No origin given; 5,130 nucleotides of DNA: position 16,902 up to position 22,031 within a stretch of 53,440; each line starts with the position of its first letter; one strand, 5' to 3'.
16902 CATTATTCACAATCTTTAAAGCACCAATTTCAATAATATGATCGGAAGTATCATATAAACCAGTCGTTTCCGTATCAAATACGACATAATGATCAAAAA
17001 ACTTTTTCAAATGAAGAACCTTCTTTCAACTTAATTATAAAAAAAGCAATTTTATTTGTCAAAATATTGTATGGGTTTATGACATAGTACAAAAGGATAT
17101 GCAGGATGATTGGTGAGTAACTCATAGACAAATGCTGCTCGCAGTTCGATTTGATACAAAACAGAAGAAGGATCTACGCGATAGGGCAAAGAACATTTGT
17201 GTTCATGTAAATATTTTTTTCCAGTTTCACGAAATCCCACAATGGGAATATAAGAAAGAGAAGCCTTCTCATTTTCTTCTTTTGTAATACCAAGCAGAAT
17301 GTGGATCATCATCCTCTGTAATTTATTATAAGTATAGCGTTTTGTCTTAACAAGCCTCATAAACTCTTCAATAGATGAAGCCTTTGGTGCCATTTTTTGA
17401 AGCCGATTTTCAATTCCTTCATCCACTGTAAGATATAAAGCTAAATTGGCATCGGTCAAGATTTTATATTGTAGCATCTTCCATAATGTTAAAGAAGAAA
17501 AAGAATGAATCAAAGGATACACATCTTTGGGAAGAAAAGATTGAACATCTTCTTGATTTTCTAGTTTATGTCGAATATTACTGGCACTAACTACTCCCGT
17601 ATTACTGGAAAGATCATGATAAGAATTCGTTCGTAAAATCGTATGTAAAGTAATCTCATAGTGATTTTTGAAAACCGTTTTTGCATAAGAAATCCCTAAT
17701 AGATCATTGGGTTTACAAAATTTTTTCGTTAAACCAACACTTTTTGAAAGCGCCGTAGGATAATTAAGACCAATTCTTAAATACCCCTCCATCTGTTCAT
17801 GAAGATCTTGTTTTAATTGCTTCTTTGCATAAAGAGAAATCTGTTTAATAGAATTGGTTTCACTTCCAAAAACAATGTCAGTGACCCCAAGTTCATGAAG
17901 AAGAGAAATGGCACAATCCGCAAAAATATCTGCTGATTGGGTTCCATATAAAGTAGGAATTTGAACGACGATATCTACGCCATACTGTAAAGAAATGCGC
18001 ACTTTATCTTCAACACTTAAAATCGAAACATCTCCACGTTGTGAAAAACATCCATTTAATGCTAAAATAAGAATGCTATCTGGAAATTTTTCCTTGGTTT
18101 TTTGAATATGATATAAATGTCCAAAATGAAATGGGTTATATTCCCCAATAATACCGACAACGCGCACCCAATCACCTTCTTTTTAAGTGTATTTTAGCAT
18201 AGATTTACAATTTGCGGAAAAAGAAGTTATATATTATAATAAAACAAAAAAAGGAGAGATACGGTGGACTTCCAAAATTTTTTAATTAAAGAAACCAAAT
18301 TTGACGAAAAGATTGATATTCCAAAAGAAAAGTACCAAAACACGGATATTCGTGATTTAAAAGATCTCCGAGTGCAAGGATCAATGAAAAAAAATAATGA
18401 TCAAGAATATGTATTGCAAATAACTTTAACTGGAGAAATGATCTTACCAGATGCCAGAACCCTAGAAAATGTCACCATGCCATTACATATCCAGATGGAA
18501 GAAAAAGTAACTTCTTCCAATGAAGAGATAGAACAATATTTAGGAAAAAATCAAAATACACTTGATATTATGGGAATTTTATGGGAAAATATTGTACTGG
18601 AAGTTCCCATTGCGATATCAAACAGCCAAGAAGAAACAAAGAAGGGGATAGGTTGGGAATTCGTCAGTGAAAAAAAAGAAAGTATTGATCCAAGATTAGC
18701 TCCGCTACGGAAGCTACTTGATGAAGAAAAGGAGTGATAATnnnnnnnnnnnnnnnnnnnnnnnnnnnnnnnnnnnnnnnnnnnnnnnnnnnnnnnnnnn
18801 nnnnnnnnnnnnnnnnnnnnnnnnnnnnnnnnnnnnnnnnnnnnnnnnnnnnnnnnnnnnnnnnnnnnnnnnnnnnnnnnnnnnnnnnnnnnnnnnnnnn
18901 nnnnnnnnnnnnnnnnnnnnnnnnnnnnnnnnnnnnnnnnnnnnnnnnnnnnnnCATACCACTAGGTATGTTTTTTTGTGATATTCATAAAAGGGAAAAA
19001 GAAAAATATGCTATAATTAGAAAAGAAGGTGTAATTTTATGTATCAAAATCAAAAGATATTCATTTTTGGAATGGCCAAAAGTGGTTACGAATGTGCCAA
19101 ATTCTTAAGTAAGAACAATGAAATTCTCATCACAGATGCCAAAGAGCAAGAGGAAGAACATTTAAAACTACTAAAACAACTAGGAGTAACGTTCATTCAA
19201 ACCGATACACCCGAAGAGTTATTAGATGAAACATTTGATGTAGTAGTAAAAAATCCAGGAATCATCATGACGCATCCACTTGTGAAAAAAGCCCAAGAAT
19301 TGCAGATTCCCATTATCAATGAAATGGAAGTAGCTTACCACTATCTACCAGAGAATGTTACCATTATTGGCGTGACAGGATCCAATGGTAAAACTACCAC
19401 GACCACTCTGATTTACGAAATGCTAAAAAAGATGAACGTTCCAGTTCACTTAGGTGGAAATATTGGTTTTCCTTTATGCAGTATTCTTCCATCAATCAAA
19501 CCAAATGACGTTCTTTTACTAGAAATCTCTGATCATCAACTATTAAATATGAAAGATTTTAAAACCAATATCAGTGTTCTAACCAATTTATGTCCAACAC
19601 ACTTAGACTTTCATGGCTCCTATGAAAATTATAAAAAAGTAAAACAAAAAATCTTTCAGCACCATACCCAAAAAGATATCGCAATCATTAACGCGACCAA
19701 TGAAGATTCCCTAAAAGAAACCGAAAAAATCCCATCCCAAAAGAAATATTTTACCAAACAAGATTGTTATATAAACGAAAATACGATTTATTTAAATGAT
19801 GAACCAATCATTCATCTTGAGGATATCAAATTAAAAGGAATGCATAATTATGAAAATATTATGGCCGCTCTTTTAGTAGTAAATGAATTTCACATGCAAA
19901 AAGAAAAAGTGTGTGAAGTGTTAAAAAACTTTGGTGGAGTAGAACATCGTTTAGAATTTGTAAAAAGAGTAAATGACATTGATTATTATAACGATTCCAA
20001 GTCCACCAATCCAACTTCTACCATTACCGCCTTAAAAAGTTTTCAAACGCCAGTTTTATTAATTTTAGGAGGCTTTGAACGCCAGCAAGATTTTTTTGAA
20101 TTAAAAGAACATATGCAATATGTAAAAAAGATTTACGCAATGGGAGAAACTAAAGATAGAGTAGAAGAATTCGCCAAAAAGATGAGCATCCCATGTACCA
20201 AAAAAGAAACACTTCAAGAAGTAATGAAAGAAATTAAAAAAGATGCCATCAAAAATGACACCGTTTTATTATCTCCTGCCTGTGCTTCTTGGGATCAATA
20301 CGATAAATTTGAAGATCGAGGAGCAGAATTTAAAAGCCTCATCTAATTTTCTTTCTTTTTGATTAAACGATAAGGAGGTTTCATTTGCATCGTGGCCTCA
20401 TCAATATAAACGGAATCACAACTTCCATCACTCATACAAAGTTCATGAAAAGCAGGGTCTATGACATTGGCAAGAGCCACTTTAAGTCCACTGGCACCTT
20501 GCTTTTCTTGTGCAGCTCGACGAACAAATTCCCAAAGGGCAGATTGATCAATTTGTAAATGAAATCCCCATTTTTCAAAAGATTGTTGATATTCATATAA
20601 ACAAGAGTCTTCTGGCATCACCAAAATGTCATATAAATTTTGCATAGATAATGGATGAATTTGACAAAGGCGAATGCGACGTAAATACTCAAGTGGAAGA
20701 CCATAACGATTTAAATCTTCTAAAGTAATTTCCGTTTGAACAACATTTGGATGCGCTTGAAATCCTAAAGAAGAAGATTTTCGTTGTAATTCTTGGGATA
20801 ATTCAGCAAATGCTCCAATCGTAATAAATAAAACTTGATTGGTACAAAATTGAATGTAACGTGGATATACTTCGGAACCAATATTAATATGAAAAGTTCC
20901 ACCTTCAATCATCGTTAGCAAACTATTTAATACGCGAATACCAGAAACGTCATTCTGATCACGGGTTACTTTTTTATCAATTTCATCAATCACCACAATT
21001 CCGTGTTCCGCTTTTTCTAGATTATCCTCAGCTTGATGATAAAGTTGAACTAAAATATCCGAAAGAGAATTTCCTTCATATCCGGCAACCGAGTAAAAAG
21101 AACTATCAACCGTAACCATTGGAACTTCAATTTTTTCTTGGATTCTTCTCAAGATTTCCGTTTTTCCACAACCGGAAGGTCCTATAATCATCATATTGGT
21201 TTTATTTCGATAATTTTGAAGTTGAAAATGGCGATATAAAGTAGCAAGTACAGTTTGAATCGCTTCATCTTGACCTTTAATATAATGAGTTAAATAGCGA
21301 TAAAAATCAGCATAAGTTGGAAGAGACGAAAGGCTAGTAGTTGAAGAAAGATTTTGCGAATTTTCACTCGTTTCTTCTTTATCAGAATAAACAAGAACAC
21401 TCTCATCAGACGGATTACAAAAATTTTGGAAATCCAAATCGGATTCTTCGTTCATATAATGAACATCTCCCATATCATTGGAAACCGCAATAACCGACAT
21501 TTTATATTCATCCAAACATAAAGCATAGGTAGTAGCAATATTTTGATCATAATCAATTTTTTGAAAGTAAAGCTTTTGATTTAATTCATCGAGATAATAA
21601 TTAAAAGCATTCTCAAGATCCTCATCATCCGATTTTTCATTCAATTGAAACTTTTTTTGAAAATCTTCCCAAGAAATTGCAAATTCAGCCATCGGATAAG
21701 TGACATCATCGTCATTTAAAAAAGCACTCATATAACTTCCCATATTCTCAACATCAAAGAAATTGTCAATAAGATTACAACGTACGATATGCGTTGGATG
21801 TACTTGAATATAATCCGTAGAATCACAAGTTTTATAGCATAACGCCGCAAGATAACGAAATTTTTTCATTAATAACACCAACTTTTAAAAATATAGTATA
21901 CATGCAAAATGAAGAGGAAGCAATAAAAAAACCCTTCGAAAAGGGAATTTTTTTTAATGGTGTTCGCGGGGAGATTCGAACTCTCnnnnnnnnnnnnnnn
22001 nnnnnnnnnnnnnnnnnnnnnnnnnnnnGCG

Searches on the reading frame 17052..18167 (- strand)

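Call 18: search_protein_families(library=pfam, proteins=[window:17052-18167:-], max_evalue=0.001)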
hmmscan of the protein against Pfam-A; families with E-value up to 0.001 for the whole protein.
window:17052-18167:- (371 aa): 1 family
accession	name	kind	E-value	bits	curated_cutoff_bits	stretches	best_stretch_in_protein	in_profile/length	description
PF05636.17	HIGH_NTase1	-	2.1e-94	317.5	27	1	1-348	1-386/402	HIGH Nucleotidyl Transferase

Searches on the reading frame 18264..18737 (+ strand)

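Call 18: search_protein_families(library=pfam, proteins=[window:18264-18737:+], max_evalue=0.001)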
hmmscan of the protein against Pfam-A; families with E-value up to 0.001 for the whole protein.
window:18264-18737:+ (157 aa): 1 family
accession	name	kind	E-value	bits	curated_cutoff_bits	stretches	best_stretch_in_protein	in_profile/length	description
PF02620.22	YceD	-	4.9e-09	36.7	33.2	1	51-151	1-118/119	Large ribosomal RNA subunit accumulation protein YceD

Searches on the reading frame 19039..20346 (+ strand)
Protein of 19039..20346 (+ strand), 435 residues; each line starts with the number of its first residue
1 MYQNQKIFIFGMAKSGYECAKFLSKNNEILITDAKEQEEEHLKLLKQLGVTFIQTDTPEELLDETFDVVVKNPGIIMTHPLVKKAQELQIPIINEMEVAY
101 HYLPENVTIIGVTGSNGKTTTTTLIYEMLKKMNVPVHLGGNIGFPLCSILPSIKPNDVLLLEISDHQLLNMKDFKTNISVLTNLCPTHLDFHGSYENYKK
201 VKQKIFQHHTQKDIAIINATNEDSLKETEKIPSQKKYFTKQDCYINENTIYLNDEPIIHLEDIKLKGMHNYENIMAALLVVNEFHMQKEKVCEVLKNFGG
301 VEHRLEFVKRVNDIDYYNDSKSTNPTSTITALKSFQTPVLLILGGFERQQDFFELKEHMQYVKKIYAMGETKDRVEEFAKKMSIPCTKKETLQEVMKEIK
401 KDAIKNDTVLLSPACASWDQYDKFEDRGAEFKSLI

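Call 18: search_protein_families(library=pfam, proteins=[window:19039-20346:+], max_evalue=0.001)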
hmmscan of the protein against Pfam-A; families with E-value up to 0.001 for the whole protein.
window:19039-20346:+ (435 aa): 3 families
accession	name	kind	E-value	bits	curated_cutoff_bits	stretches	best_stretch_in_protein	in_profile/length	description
PF08245.18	Mur_ligase_M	-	1.2e-29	104.1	24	1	112-280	1-199/200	Mur ligase middle domain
PF02875.26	Mur_ligase_C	-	8e-12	46.5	28.4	1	303-415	1-127/127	Mur ligase, glutamate ligase domain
PF21799.2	MurD-like_N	-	1.3e-08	35.4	27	1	6-93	2-87/88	Mur ligase MurD-like, N-terminal domain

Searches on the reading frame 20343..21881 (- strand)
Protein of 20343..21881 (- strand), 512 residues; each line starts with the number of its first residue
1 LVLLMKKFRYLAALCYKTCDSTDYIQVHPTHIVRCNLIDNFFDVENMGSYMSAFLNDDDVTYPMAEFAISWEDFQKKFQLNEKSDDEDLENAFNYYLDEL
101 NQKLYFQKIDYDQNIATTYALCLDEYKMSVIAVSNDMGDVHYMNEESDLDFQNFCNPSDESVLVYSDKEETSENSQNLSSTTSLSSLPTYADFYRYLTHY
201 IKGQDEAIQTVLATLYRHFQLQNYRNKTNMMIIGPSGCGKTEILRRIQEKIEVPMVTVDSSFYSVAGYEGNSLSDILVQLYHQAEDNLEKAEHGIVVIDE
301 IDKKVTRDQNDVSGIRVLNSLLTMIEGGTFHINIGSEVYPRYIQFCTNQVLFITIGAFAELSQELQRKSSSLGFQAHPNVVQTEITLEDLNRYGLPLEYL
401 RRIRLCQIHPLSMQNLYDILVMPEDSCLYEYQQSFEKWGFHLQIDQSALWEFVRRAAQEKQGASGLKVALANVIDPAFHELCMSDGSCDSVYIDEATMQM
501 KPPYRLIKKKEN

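Call 18: search_protein_families(library=pfam, proteins=[window:20343-21881:-], max_evalue=0.001)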
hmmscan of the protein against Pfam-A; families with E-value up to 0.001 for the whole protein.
window:20343-21881:- (512 aa): 9 families
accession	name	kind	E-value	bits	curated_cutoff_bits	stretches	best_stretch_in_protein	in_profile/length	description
PF07724.20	AAA_2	-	7.2e-13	49.3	27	1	226-403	2-163/166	AAA domain (Cdc48 subfamily)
PF00004.35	AAA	-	1.5e-11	45.3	21.2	1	230-356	1-108/131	ATPase family associated with various cellular activities (AAA)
PF00493.29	MCM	-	2e-07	30.8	23.3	1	193-312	18-141/224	MCM P-loop domain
PF13401.12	AAA_22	-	1.5e-06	28.9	27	1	226-290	4-64/130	AAA domain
PF07728.20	AAA_5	-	1.2e-05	25.8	22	1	229-339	1-104/139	AAA domain (dynein-related subfamily)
PF05621.17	TniB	-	0.00034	20.5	22.4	0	207-250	15-58/189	Bacterial TniB protein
PF13479.12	AAA_24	-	0.00035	20.9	27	0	227-303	2-75/195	AAA domain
PF13191.12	AAA_16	-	0.00043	21.3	32.6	0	205-291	6-89/167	AAA ATPase domain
PF13173.12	AAA_14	-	0.00083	19.8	27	0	228-303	3-73/129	AAA domain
